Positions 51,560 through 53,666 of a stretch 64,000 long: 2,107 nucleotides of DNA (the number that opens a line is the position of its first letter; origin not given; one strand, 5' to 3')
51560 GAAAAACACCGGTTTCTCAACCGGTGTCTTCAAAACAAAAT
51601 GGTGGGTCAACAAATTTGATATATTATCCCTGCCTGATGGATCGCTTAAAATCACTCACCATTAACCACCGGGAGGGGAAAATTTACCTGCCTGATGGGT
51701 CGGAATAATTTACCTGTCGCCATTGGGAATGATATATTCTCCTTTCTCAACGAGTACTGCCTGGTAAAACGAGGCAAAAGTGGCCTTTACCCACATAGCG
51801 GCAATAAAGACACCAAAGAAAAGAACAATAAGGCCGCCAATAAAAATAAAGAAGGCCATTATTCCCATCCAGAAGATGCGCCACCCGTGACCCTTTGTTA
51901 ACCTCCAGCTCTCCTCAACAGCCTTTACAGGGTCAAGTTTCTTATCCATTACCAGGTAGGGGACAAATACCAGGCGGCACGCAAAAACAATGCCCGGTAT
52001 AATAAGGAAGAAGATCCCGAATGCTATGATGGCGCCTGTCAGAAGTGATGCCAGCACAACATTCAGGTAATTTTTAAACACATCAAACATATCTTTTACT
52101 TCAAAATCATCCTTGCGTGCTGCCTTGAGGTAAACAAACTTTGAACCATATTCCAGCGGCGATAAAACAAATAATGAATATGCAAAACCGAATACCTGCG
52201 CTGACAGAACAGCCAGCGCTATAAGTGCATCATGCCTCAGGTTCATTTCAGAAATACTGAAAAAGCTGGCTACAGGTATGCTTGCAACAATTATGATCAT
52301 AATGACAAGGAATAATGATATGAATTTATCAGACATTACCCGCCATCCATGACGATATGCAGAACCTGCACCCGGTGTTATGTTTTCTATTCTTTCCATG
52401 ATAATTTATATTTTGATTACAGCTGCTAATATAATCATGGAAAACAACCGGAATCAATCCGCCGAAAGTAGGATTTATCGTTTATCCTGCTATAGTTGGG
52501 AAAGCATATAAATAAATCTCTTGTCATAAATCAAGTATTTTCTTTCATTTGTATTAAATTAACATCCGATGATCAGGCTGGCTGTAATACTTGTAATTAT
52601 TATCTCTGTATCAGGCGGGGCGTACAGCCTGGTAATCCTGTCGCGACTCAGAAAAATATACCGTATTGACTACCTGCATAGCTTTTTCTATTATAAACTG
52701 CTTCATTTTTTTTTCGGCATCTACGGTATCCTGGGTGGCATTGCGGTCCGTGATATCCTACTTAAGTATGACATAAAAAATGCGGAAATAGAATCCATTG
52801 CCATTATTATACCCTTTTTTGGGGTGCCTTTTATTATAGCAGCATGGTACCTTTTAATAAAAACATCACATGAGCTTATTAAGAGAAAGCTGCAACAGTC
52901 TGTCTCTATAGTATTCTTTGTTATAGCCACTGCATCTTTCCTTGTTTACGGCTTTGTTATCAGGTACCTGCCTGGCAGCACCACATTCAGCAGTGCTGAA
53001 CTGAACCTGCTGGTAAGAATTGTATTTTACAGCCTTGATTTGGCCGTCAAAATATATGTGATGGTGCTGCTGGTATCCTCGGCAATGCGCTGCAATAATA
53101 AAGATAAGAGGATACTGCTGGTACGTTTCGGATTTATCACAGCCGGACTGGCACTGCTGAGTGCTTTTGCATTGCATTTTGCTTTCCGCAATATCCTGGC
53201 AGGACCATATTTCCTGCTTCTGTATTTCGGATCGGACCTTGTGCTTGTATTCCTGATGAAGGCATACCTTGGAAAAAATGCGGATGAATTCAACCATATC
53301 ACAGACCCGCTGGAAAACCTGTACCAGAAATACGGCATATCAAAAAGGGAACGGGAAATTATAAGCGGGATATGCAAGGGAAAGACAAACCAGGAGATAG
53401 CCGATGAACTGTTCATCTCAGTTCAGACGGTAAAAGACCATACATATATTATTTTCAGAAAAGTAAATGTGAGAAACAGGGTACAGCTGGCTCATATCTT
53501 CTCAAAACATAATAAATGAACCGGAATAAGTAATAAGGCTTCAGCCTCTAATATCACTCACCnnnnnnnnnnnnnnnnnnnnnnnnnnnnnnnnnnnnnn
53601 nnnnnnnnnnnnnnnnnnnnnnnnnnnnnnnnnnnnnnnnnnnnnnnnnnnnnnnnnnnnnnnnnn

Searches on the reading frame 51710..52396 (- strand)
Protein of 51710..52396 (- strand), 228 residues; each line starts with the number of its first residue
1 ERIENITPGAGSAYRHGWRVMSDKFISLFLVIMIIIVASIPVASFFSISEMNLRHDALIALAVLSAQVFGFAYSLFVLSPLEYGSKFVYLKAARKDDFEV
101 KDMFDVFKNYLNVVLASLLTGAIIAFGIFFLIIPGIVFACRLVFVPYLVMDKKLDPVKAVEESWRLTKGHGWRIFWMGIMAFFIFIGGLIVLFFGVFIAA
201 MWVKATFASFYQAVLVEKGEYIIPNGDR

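Call 3: search_protein_families(library=pfam, proteins=[window:51710-52396:-], max_evalue=0.01)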
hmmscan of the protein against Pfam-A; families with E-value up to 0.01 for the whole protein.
window:51710-52396:- (228 aa): 3 families
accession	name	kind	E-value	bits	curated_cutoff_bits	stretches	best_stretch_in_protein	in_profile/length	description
PF06161.16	DUF975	-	1.4e-07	32.1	34.8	1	123-214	147-239/243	Protein of unknown function (DUF975)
PF10110.14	GPDPase_memb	-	3.5e-07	29.7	29.6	1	123-204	165-245/321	Membrane domain of glycerophosphoryl diester phosphodiesterase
PF06790.16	UPF0259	-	0.0013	19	31.4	1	117-197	137-215/248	Uncharacterised protein family (UPF0259)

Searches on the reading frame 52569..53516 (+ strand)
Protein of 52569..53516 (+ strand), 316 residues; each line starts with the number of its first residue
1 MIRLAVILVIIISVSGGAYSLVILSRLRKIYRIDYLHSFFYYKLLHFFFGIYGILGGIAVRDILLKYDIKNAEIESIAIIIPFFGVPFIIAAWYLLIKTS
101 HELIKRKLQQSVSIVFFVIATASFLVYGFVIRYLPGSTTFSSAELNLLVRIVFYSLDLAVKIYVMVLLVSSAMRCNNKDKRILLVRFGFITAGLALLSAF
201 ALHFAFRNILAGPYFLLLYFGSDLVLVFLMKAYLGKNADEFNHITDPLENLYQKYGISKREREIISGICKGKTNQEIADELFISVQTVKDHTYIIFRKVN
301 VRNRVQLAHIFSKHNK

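Call 3: search_protein_families(library=pfam, proteins=[window:52569-53516:+], max_evalue=0.01)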
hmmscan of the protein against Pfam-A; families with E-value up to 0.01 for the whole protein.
window:52569-53516:+ (316 aa): 2 families
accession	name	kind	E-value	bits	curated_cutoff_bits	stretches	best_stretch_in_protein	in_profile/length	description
PF00196.25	GerE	-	1.3e-17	63.6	23.5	1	258-310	4-56/57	Bacterial regulatory proteins, luxR family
PF08281.18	Sigma70_r4_2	-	0.006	16.6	25.7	0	259-290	13-45/54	Sigma-70, region 4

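Call 4: search_protein_families(library=ncbifam, proteins=[window:52569-53516:+], max_evalue=0.01)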
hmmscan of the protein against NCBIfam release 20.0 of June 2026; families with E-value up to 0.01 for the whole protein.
window:52569-53516:+ (316 aa): 27 families (the best 25 are shown)
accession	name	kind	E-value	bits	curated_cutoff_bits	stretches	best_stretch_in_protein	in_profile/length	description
TIGR03020.2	EpsA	equivalog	6.3e-15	55.5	170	1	234-307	168-241/247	XrtB/PEP-CTERM-associated transcriptional regulator EpsA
NF007505.1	PRK10100.1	equivalog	7.9e-15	55.1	250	1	252-307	140-195/204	biofilm master transcriptional regulator CsgD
NF052366.1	photon_PedR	equivalog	5.3e-11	42.5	120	1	257-308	3-54/74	photosynthetic electron transport-dependent transcriptional regulator PedR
NF011896.0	PRK15369.1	equivalog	3.2e-09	36.7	242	1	255-310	148-203/211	two component system response regulator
NF047785.1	respo_reg_MadR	equivalog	4.1e-09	36.1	300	1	255-313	147-205/209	MadR family response regulator transcription factor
NF007708.0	PRK10403.1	equivalog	3.4e-08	33.2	343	1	258-311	155-208/215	nitrate/nitrite response regulator protein NarP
NF041830.1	RR_TF_ErdR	exception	3.6e-08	33.4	390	1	264-311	158-205/213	response regulator transcription factor ErdR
NF041232.1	BagY_FevT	exception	4.2e-08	32.4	700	1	250-308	290-348/367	LuxR family transcriptional regulator BagY/FevT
NF052445.1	RespRegMctR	equivalog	6.8e-08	32.2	300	1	254-309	142-197/205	two-component system response regulator MctR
NF007935.0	PRK10651.1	equivalog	9.3e-08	31.5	250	1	256-309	155-208/216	two-component system response regulator NarL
NF007018.1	PRK09483.1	equivalog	2.9e-07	30.3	280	1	257-314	149-206/217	UvrY/SirA/GacA family response regulator transcription factor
NF007561.1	PRK10188.1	equivalog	7.7e-07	28.7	350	1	256-308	179-231/240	quorum-sensing transcriptional regulator SdiA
NF040749.1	tetrathio_RR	equivalog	1.9e-06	27.7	290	1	256-309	133-186/191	tetrathionate respiration response regulator TtrR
NF007403.0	PRK09935.1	equivalog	5.1e-06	26.2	271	1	246-309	139-202/210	fimbria biosynthesis transcriptional regulator FimZ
TIGR03541.1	reg_near_HchA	equivalog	2.2e-05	24.1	215.6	1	256-305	171-220/232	PA1136 family autoinducer-binding transcriptional regulator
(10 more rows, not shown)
